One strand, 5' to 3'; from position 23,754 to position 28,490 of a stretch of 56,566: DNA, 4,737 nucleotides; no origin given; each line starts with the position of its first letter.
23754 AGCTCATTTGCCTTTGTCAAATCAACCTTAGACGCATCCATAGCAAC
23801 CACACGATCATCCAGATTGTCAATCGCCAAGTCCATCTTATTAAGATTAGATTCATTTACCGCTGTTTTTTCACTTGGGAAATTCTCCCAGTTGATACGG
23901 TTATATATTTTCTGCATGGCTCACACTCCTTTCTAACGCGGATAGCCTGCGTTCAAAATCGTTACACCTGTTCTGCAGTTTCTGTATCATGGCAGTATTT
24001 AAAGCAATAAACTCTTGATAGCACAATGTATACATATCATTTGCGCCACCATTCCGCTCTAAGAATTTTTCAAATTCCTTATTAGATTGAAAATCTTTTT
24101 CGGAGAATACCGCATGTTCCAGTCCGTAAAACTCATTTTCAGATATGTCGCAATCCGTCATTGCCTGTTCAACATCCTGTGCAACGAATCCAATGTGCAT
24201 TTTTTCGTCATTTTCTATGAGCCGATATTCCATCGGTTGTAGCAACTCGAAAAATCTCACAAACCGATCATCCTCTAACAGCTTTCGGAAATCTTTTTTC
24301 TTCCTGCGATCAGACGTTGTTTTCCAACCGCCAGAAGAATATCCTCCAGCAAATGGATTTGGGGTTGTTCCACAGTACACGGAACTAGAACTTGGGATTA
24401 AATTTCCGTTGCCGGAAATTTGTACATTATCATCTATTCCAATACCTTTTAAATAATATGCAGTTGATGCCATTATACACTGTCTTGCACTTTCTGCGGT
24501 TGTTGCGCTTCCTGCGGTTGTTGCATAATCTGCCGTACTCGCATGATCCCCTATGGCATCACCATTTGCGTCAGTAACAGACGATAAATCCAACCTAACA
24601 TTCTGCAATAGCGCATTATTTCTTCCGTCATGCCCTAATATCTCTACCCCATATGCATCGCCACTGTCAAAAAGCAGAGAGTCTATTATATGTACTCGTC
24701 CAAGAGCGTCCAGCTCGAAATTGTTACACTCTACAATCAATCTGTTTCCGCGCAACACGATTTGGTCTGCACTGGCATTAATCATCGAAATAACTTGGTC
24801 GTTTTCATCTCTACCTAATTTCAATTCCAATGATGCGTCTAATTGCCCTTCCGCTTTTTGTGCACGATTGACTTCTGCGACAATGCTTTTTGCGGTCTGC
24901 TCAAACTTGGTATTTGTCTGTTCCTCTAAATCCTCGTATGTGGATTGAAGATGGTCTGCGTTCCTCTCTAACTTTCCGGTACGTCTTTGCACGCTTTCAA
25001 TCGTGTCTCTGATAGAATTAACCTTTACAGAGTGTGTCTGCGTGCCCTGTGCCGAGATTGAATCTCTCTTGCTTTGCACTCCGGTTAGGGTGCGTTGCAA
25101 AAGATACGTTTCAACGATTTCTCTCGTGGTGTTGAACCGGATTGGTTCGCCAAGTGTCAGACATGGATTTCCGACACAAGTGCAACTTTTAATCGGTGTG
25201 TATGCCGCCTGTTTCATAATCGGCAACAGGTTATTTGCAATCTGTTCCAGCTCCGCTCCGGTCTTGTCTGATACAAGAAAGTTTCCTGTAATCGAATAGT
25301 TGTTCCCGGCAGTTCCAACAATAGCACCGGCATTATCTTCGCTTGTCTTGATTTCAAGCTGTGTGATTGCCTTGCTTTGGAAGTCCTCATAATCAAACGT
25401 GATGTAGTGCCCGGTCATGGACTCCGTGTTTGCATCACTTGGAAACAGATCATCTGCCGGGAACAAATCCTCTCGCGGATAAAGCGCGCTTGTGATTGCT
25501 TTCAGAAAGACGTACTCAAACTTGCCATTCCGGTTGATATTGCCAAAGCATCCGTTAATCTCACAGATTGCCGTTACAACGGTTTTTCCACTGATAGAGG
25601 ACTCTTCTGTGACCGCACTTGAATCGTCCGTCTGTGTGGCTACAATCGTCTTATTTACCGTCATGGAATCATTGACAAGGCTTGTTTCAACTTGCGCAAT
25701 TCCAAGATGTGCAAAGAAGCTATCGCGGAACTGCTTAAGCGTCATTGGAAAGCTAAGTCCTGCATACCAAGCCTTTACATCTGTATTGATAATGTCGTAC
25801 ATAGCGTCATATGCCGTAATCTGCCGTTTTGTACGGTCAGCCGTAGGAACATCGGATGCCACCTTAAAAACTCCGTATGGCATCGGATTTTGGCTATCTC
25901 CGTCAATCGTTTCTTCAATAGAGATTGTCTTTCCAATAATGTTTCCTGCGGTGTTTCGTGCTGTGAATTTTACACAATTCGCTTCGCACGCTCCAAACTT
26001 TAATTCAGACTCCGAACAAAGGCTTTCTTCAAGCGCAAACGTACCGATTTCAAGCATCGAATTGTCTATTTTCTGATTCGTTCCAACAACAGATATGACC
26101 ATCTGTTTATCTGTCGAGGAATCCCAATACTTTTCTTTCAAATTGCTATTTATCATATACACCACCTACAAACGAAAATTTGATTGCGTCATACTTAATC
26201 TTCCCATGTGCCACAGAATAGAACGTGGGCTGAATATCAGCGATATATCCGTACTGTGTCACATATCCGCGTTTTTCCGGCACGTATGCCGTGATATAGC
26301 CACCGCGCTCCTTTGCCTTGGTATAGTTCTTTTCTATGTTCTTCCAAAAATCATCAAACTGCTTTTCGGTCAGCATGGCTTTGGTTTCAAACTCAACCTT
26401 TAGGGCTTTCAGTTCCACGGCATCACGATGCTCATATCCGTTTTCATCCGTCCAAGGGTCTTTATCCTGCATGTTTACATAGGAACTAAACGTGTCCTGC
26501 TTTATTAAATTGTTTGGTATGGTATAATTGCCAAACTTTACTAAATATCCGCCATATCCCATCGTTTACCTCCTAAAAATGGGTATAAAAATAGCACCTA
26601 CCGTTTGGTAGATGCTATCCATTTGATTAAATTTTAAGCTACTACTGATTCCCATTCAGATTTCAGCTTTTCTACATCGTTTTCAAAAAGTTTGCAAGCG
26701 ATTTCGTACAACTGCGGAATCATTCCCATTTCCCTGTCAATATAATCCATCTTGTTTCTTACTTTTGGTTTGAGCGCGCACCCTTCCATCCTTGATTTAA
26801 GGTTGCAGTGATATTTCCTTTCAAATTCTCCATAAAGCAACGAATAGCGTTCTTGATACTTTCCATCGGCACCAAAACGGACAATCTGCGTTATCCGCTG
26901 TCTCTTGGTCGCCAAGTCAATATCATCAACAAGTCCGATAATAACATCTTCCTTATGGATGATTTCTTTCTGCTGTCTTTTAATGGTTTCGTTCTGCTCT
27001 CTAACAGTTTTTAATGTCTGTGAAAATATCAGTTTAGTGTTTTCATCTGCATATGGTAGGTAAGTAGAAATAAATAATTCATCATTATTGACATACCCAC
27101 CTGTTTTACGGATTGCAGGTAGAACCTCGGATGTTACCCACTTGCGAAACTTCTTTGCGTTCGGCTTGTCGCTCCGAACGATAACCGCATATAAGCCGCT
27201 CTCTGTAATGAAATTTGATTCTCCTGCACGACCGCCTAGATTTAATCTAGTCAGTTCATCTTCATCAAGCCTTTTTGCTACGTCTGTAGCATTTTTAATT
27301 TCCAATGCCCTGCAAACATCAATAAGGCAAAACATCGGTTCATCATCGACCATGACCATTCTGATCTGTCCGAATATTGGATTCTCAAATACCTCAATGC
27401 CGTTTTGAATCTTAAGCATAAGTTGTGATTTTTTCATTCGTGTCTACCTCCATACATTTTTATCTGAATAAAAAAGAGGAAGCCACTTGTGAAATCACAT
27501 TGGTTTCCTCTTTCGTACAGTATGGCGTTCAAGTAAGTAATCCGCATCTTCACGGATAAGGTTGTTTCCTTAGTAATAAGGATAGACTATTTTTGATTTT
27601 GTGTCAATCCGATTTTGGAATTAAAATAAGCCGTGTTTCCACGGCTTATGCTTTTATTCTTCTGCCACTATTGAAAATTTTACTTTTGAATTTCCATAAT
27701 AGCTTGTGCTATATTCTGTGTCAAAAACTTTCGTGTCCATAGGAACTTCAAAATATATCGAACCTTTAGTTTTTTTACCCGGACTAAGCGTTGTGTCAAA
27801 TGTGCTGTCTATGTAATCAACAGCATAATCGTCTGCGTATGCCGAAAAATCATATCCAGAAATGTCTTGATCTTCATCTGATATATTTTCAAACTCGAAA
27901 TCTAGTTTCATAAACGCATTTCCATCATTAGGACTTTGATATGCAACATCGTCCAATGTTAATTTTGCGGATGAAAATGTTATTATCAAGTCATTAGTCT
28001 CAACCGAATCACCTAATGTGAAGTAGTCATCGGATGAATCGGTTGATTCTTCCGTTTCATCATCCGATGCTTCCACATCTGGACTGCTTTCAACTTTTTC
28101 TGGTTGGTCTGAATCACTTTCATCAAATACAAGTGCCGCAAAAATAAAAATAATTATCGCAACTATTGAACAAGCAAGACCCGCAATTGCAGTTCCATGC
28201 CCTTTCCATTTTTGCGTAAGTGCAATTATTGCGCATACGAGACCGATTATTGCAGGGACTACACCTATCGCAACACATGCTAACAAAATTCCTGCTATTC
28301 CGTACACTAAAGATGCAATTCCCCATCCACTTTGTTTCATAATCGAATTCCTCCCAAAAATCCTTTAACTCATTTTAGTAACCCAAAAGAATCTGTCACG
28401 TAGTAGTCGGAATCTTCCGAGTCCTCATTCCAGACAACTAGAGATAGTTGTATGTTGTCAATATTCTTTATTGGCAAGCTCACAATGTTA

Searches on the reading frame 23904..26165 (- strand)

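Call 74: search_protein_families(library=phrogs, proteins=[window:23904-26165:-], max_evalue=0.00001)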
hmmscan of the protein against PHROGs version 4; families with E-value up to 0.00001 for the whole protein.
window:23904-26165:- (754 aa): 3 families
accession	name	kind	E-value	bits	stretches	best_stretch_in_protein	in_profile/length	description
phrog_18190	-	unknown function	2.8e-144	483.2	1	4-491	1-486/723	-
phrog_1980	-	tail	5.3e-09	36.9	1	388-751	147-440/449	tail fiber protein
phrog_4636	-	tail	5.6e-07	29.4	1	587-749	603-756/763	tail spike protein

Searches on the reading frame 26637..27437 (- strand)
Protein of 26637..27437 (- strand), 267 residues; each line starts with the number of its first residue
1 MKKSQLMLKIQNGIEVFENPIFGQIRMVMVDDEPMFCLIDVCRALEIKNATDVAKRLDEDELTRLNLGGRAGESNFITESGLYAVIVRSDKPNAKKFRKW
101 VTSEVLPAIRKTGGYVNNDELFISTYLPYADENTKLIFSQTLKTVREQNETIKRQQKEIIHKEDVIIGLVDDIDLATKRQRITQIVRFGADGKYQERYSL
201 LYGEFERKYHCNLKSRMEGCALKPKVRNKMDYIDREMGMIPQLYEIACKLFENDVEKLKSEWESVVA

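Call 74: search_protein_families(library=phrogs, proteins=[window:26637-27437:-], max_evalue=0.00001)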
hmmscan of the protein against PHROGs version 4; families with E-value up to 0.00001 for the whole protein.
window:26637-27437:- (267 aa): 12 families
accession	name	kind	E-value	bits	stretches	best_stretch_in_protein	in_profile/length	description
phrog_130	-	transcription regulation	1.8e-48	166.8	1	7-159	153-305/480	anti-repressor Ant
phrog_2899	-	transcription regulation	9.3e-37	128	1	10-122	3-118/263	anti-repressor Ant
phrog_2593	-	transcription regulation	1.5e-30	107.8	1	24-203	31-198/255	anti-repressor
phrog_463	-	transcription regulation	1.6e-29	104.2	1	12-181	3-170/250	anti-repressor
phrog_245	-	transcription regulation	3.1e-25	90.3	1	17-127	46-145/319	anti-repressor Ant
phrog_25722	-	unknown function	4.8e-24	85.9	1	24-119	14-112/150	-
phrog_7940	-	unknown function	1e-21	78.6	1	12-118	2-110/252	-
phrog_2011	-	transcription regulation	1.6e-21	78.3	1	24-120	13-121/275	anti-repressor Ant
phrog_5060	-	transcription regulation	2.1e-20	74.7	1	24-126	16-126/224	anti-repressor Ant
phrog_2977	-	transcription regulation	3.8e-16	60.2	1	4-92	54-148/150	anti-repressor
phrog_9976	-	transcription regulation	7.6e-15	56.2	1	24-115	10-106/188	anti-repressor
phrog_373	-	transcription regulation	5.2e-09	36.9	1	69-240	149-311/373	anti-repressor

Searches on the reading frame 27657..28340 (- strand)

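Call 74: search_protein_families(library=phrogs, proteins=[window:27657-28340:-], max_evalue=0.00001)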
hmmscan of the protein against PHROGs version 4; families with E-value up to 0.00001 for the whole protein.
window:27657-28340:- (228 aa): 1 family
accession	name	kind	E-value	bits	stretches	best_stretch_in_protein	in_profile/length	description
phrog_806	-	unknown function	2e-20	74.6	1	59-223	9-184/187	-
